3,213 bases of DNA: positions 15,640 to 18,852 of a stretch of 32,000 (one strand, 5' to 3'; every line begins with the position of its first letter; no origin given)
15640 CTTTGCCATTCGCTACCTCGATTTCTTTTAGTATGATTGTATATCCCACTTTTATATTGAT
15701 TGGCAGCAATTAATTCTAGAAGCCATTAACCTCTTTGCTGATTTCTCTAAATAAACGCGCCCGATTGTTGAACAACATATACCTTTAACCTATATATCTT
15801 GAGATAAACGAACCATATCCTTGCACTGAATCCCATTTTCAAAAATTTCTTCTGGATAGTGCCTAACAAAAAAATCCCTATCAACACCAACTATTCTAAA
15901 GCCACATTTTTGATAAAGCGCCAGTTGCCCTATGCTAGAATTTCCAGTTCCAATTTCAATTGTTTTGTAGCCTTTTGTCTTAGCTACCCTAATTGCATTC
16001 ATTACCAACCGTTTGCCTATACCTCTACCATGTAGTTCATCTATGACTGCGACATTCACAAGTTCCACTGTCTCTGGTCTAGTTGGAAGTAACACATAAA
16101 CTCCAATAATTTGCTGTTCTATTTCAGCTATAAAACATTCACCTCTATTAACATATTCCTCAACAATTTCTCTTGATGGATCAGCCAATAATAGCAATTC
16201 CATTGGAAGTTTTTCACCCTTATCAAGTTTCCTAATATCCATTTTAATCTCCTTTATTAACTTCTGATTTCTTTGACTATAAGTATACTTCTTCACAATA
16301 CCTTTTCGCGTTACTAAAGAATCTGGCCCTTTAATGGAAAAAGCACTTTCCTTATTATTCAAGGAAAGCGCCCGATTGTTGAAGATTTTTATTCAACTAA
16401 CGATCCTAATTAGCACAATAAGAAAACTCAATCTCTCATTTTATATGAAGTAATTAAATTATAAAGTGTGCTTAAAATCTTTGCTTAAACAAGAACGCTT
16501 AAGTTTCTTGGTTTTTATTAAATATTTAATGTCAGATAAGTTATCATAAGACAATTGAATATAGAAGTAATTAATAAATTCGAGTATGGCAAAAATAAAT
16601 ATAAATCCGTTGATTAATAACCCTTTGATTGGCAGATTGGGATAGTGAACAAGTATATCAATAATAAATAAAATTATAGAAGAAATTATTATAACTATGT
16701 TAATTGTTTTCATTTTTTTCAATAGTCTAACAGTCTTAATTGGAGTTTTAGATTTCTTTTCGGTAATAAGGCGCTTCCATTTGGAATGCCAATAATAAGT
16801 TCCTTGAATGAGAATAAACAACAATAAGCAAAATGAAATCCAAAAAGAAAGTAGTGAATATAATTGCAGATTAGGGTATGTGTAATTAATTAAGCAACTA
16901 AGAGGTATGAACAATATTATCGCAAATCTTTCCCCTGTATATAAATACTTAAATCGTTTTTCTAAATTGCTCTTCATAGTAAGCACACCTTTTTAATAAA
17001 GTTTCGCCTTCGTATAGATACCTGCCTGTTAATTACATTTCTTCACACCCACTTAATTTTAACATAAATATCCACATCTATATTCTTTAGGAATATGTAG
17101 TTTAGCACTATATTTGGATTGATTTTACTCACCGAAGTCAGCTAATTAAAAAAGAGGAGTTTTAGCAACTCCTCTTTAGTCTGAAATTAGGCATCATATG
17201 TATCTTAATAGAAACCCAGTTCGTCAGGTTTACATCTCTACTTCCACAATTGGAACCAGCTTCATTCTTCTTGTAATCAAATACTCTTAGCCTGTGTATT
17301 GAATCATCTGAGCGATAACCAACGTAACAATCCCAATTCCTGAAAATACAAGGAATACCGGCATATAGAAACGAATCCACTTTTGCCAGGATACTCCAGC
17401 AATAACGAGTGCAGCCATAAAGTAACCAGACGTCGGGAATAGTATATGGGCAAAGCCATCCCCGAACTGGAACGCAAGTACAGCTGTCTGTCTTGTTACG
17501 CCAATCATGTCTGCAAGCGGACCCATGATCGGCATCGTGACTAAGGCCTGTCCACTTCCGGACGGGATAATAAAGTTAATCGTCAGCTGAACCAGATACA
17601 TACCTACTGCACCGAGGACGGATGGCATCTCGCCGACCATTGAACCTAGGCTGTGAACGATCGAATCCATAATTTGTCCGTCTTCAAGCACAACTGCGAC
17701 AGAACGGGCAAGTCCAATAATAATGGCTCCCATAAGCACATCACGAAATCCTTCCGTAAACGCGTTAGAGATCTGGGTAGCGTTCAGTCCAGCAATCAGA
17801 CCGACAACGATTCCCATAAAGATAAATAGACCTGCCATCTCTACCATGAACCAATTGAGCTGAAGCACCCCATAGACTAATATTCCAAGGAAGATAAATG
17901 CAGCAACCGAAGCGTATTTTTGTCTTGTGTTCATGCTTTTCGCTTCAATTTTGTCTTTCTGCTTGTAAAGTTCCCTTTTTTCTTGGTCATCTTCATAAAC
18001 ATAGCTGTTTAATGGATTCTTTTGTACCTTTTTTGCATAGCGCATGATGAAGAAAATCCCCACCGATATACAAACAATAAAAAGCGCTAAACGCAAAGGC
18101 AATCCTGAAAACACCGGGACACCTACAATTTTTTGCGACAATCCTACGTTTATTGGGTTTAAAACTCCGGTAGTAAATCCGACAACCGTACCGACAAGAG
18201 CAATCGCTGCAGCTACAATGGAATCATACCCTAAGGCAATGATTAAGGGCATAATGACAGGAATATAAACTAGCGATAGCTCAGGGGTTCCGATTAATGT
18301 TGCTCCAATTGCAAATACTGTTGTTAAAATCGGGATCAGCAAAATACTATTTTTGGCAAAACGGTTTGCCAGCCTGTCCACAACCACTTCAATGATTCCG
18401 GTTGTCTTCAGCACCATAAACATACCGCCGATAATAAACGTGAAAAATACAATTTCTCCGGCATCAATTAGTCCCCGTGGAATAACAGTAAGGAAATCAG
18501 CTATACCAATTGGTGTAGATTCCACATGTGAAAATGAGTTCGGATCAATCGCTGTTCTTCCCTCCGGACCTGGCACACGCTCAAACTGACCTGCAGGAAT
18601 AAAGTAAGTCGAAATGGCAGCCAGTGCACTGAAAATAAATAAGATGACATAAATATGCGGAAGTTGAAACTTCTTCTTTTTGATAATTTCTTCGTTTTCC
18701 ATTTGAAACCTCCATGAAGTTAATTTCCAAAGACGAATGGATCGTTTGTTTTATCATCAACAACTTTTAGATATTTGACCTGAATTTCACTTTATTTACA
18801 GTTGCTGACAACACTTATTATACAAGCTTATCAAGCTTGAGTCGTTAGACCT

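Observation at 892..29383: Very dense, single-orientation family of intergenic hairpin repeats with inverted-repeat ends and compensatory stem changes (candidate mobile terminator element)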

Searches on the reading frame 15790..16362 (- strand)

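Call 94: search_protein_families(library=pfam, proteins=[window:15790-16362:-], max_evalue=0.001)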
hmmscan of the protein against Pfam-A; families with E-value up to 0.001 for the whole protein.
window:15790-16362:- (190 aa): 4 families
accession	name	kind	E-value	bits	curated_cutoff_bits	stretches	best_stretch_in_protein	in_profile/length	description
PF00583.31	Acetyltransf_1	-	1.6e-15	57.8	20.7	1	69-155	26-116/116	Acetyltransferase (GNAT) family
PF13508.13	Acetyltransf_7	-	4.8e-13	49.7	27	1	73-156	2-83/84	Acetyltransferase (GNAT) domain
PF13673.13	Acetyltransf_10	-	3.4e-10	40.4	23.6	1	69-161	24-113/128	Acetyltransferase (GNAT) domain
PF14542.12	Acetyltransf_CG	-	0.0004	20.9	30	1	94-134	20-60/80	GCN5-related N-acetyl-transferase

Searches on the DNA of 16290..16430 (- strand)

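Call 39: search_dna_similar(query=window:16290-16430:-, collection=plasmids, mode=distant, max_evalue=0.0001, max_rows=40)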
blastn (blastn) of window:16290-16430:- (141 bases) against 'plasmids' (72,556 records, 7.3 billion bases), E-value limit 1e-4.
Records with a match: 6; places in all: 7; records where one place covers at least 80% of the query: 0.
Best place of each record, by identity: 80-90% 3; 60-80% 3.
By first word of the organism name: Bacillus 2; Priestia 2; Cytobacillus 1; Peribacillus 1.
By predicted mobility (MOB-suite, as given by PLSDB): non-mobilizable 5; mobilizable 1.
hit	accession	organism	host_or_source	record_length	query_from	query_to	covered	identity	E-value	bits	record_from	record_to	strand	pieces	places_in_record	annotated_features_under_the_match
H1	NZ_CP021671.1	Bacillus licheniformis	cell culture,food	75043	5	85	57%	75.3%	6e-5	54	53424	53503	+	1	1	none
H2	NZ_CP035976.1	Bacillus mycoides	cell culture,soil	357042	44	120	55%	78.8%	4e-7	61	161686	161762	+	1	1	none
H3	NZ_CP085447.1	Priestia megaterium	single cell,soil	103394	44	120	55%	78.5%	6e-5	55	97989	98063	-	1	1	none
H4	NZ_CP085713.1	Cytobacillus solani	single cell,soil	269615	31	100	50%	81.4%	1e-7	63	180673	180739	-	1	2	none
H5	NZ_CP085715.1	Peribacillus asahii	single cell,soil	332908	46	101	40%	86.0%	1e-6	59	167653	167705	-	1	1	none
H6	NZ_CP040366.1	Priestia flexa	ocean sediment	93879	18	63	33%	85.4%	6e-5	54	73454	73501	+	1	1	none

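Call 40: get_annotated_region(hit=H4, flank=4000)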
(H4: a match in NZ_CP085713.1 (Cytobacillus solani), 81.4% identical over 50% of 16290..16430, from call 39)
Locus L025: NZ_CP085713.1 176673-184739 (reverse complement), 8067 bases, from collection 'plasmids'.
description: Cytobacillus solani strain F27 plasmid unnamed, complete sequence
organism: Cytobacillus solani (NCBI taxid 1637975)
taxonomy: Bacteria; Bacillota; Bacilli; Bacillales; Bacillaceae; Cytobacillus; Cytobacillus solani
host: -; source: single cell,soil; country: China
typing (MOB-suite, as given by PLSDB): non-mobilizable
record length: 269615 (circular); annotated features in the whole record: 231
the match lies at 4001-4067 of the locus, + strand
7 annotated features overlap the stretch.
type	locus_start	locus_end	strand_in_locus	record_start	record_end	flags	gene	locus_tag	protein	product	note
CDS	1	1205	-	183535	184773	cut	-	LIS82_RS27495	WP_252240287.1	IS110 family transposase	-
CDS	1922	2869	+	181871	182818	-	-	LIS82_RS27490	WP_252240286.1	YafY family protein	-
CDS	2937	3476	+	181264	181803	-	-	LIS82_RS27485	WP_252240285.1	DinB family protein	-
CDS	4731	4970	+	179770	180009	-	-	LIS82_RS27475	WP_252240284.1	hypothetical protein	-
CDS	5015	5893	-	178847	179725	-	-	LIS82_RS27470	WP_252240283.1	IS3 family transposase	-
CDS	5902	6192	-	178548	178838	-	-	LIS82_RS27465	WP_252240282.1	helix-turn-helix domain-containing protein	-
CDS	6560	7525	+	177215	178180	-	-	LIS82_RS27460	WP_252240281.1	serine hydrolase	-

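Call 41: get_annotated_region(hit=H2, flank=4000)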
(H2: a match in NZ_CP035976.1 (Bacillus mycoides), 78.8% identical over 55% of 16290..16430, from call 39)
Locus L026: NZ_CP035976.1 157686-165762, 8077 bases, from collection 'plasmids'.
description: Bacillus mycoides strain BPN102 plasmid p357
organism: Bacillus mycoides (NCBI taxid 1405)
taxonomy: Bacteria; Bacillota; Bacilli; Bacillales; Bacillaceae; Bacillus; Bacillus mycoides
host: -; source: cell culture,soil; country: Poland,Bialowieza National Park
typing (MOB-suite, as given by PLSDB): non-mobilizable; replicon rep_cluster_164
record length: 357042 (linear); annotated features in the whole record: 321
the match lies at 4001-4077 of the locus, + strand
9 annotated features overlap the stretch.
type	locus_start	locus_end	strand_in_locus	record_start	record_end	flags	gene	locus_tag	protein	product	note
CDS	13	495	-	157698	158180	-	-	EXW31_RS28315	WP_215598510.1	PH domain-containing protein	-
CDS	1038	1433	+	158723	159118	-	-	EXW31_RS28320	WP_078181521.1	VOC family protein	-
CDS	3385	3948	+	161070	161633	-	-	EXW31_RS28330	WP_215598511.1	hypothetical protein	-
CDS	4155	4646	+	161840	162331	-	-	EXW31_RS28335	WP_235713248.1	DUF3995 domain-containing protein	-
CDS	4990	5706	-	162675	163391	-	-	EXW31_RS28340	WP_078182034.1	GntR family transcriptional regulator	-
CDS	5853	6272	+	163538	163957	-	-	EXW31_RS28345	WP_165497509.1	PTS fructose transporter subunit IIA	-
CDS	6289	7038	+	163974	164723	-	-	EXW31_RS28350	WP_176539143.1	BtpA/SgcQ family protein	-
CDS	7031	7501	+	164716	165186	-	-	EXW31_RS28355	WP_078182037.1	PTS sugar transporter subunit IIB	GO:0008643 - carbohydrate transport [Evidence IEA]; GO:0009401 - phosphoenolpyruvate-dependent sugar phosphotransferase ...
CDS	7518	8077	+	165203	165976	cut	-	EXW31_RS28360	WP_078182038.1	PTS sugar transporter subunit IIC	GO:0034219 - carbohydrate transmembrane transport [Evidence IEA]; GO:0009401 - phosphoenolpyruvate-dependent sugar ...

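Call 80: search_dna_similar(query=window:16290-16430:-, collection=phages, mode=distant, max_evalue=0.001, max_rows=20)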
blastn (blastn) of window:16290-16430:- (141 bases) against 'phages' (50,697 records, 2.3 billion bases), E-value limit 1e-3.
No match.

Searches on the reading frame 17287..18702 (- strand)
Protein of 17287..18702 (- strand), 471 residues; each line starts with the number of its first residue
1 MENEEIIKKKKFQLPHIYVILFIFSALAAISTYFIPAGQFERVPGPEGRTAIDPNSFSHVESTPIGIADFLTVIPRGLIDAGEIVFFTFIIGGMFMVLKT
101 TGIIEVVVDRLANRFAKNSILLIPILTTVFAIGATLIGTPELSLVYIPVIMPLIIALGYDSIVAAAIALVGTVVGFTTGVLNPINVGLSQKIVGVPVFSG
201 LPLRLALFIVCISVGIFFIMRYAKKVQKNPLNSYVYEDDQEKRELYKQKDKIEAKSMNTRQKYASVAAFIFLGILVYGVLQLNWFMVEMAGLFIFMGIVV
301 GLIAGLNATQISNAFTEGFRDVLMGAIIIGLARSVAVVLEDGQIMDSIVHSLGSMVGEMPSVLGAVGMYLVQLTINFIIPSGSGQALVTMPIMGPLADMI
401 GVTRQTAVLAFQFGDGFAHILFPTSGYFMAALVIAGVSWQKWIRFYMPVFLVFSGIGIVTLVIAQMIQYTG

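Call 12: find_encoding_contigs(protein=window:17287-18702:-, flank=10000, max_places=8)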
Protein window:17287-18702:- (471 aa): no gene with exactly this product is on record in the collection.

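Call 13: search_protein_families(library=ncbifam, proteins=[window:17287-18702:-])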
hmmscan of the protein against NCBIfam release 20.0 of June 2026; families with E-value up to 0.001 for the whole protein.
window:17287-18702:- (471 aa): 2 families
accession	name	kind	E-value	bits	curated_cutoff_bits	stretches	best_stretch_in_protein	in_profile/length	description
NF008611.1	PRK11588.1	equivalog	1.3e-98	330.9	500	1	83-469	97-491/492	putative basic amino acid antiporter YfcC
TIGR00366.1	TIGR00366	hypoth_equivalog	4.9e-06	26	575.75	1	148-448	130-434/438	TIGR00366 family protein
